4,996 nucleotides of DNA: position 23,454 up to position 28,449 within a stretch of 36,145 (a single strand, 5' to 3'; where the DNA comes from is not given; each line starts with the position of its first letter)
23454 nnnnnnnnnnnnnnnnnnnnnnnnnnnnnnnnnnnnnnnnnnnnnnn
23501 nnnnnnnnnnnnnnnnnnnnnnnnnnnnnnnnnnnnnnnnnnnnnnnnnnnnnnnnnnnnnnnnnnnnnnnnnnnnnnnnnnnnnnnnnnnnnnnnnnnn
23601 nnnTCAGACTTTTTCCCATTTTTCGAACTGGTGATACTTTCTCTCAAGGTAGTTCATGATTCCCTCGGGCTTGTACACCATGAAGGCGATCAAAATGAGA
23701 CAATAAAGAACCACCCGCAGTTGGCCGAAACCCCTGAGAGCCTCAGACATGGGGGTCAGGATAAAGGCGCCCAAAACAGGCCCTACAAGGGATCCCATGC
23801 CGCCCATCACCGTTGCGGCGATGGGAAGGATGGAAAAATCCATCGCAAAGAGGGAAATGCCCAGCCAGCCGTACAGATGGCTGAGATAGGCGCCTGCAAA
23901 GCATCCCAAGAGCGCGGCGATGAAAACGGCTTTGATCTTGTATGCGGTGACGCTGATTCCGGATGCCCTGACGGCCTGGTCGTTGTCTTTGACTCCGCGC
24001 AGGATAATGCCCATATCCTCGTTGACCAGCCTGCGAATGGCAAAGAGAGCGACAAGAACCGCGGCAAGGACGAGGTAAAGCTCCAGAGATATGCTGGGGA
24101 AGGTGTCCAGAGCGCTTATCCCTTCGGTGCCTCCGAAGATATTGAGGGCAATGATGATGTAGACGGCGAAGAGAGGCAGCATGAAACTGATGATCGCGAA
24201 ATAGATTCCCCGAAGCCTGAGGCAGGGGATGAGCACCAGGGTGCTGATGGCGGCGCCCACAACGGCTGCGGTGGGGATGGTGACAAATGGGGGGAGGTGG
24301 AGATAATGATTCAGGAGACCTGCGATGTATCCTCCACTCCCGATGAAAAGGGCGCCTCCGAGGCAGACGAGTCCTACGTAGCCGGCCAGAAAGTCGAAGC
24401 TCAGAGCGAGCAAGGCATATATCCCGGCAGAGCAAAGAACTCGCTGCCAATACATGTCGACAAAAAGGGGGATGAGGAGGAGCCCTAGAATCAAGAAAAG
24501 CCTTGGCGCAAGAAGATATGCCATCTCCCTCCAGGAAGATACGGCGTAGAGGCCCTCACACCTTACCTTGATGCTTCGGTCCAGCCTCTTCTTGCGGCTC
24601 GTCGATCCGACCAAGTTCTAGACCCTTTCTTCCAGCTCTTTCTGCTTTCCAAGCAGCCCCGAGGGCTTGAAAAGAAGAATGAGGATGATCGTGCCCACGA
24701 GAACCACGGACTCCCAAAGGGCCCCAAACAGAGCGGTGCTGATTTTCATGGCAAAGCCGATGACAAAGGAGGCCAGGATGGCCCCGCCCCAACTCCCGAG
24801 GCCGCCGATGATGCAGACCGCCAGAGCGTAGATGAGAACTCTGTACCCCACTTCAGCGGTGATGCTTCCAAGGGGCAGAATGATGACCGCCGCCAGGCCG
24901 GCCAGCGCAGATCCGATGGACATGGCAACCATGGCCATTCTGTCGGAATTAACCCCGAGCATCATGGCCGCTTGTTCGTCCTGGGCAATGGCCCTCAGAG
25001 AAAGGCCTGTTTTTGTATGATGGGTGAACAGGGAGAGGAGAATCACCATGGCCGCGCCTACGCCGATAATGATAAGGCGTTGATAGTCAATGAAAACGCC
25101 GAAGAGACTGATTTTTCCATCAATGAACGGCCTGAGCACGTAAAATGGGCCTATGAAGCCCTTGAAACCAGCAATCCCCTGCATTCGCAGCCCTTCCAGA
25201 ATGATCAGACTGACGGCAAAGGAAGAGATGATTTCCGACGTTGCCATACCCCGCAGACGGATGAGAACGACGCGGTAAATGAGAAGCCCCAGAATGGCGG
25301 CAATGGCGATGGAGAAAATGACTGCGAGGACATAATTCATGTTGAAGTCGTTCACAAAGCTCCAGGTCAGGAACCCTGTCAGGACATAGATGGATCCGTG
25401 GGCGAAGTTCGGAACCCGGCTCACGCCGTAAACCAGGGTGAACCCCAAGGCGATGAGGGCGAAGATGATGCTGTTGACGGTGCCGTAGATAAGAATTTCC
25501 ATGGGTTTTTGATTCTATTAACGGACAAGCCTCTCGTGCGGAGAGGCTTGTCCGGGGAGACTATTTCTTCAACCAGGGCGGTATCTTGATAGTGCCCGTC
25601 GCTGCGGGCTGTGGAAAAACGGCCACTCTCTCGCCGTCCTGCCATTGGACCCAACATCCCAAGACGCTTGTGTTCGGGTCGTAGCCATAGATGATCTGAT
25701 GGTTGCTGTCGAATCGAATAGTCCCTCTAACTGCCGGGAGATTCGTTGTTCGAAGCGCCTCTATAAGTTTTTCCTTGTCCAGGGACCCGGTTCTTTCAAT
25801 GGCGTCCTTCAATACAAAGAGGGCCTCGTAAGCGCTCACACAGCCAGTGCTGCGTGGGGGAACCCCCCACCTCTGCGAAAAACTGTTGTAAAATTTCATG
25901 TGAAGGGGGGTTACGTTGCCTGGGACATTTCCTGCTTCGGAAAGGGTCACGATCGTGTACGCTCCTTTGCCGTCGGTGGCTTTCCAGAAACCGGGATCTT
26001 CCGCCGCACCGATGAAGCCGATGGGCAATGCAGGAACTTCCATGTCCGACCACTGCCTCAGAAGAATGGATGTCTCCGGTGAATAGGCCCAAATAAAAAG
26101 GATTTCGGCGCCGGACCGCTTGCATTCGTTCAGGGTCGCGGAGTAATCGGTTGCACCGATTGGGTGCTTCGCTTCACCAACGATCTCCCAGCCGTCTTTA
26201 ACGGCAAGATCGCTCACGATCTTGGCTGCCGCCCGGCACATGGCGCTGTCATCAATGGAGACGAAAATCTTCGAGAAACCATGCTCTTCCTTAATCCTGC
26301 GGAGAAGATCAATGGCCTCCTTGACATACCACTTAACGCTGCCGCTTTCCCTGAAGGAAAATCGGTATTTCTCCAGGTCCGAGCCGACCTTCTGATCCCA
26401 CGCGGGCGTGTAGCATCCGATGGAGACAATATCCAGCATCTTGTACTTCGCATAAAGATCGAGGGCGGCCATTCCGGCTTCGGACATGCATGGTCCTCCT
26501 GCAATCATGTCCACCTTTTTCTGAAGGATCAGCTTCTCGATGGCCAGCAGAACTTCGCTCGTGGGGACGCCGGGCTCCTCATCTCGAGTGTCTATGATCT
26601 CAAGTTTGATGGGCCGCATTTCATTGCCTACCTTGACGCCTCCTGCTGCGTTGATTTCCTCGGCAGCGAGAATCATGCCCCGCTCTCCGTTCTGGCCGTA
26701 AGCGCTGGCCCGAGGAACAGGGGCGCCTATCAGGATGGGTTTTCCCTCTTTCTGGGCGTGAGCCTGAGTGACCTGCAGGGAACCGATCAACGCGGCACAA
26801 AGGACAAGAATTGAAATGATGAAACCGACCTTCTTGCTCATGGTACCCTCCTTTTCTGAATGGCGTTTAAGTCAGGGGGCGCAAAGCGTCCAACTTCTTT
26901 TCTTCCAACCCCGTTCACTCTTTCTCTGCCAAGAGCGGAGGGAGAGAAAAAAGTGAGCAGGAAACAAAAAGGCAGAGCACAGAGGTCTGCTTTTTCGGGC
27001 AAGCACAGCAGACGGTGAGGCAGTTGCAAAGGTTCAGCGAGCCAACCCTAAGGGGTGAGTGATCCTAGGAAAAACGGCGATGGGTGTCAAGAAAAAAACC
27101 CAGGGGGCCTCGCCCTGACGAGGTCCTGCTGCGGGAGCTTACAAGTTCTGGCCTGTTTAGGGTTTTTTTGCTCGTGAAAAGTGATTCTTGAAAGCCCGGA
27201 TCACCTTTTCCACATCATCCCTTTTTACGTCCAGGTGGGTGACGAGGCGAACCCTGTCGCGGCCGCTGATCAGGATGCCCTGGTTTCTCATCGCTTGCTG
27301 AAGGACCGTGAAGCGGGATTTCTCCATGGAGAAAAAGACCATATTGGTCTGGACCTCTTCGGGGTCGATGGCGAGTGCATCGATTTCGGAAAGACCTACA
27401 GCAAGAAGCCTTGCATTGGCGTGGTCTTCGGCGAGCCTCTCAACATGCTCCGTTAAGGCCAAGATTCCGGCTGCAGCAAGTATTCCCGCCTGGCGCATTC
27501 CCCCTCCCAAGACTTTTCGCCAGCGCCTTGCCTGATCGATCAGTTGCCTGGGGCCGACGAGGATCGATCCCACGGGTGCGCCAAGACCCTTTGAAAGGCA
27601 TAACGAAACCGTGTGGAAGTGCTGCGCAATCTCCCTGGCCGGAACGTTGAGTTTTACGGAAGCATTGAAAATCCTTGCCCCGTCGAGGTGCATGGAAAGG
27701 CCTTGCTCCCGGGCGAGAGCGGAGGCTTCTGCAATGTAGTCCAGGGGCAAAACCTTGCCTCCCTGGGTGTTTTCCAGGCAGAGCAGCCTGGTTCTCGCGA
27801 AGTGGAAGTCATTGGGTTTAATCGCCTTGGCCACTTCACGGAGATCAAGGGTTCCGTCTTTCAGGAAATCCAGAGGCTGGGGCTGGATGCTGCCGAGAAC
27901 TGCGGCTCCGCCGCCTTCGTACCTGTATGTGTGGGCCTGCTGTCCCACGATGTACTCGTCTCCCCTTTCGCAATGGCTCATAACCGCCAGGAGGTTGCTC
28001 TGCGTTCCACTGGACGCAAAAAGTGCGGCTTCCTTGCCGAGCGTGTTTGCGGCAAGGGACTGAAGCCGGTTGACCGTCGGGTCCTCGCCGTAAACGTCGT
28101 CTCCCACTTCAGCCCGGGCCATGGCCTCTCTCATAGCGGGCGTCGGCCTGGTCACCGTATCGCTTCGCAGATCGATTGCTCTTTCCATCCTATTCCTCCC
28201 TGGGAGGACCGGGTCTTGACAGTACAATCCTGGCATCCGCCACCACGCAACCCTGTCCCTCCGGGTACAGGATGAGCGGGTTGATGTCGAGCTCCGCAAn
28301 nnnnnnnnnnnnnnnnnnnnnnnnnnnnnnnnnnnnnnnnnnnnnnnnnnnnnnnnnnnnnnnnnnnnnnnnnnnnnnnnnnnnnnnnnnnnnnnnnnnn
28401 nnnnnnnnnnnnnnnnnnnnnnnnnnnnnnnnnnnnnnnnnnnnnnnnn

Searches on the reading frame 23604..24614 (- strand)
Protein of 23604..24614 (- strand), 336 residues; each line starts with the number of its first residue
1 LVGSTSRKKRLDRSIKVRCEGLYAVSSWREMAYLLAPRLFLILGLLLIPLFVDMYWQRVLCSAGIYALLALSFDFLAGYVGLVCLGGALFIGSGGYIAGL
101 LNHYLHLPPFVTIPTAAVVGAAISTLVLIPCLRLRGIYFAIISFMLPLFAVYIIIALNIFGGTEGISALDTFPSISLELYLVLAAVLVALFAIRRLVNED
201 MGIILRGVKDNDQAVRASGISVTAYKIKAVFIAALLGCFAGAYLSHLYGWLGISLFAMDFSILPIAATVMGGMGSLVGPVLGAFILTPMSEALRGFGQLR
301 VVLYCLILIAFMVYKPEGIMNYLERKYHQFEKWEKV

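Call 5: search_protein_families(library=pfam, proteins=[window:23604-24614:-], max_evalue=0.00001)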
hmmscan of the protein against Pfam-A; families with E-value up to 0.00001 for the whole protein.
window:23604-24614:- (336 aa): 1 family
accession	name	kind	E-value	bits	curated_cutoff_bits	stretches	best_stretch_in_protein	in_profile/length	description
PF02653.21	BPD_transp_2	-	2.4e-30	106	26.8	1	58-311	4-268/269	Branched-chain amino acid transport system / permease component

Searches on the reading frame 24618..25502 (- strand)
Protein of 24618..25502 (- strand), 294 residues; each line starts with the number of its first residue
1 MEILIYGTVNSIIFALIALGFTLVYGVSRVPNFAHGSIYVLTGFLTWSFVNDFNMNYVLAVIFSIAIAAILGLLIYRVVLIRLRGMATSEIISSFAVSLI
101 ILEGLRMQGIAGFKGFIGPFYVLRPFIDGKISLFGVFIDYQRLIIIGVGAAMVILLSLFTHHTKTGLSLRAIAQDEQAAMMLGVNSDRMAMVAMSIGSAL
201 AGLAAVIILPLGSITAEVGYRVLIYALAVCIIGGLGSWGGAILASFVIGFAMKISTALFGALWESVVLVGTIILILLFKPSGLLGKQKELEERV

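Call 6: search_protein_families(library=pfam, proteins=[window:24618-25502:-], max_evalue=0.00001)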
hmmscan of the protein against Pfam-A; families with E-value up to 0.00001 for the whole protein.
window:24618-25502:- (294 aa): 1 family
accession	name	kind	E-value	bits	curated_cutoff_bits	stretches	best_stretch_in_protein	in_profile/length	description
PF02653.21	BPD_transp_2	-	3e-35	122.1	26.8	1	4-276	2-269/269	Branched-chain amino acid transport system / permease component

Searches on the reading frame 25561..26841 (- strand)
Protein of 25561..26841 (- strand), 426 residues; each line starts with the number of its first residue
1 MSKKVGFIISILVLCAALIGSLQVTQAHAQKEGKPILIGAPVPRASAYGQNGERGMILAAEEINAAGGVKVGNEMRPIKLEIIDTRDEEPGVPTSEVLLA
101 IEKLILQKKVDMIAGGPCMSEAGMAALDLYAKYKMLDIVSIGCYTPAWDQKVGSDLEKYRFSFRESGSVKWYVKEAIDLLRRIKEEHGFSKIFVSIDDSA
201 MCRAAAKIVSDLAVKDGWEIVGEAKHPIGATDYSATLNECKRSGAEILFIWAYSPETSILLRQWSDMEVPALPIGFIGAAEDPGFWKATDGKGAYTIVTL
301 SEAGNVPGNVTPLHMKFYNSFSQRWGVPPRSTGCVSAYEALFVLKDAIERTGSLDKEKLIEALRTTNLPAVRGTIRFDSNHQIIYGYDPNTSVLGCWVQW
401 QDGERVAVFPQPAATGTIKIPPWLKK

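Call 6: search_protein_families(library=pfam, proteins=[window:25561-26841:-], max_evalue=0.00001)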
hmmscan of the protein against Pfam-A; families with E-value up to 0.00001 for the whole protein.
window:25561-26841:- (426 aa): 2 families
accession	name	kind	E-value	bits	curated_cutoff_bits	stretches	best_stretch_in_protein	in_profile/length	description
PF13458.12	Peripla_BP_6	-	1.4e-36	127.3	31.7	1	38-384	4-330/343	Periplasmic binding protein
PF13433.12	Peripla_BP_5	-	1.6e-08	34.5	27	0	176-382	121-326/363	Periplasmic binding protein domain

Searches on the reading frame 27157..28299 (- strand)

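Call 6: search_protein_families(library=pfam, proteins=[window:27157-28299:-], max_evalue=0.00001)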
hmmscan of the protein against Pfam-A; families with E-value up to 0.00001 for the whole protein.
window:27157-28299:- (380 aa): 2 families
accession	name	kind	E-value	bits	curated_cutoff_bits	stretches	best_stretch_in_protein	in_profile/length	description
PF01212.27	Beta_elim_lyase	-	3.1e-108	361.9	27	1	43-324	1-286/288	Beta-eliminating lyase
PF00155.27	Aminotran_1_2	-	2.7e-07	30.6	19.7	1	52-368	18-359/361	Aminotransferase class I and II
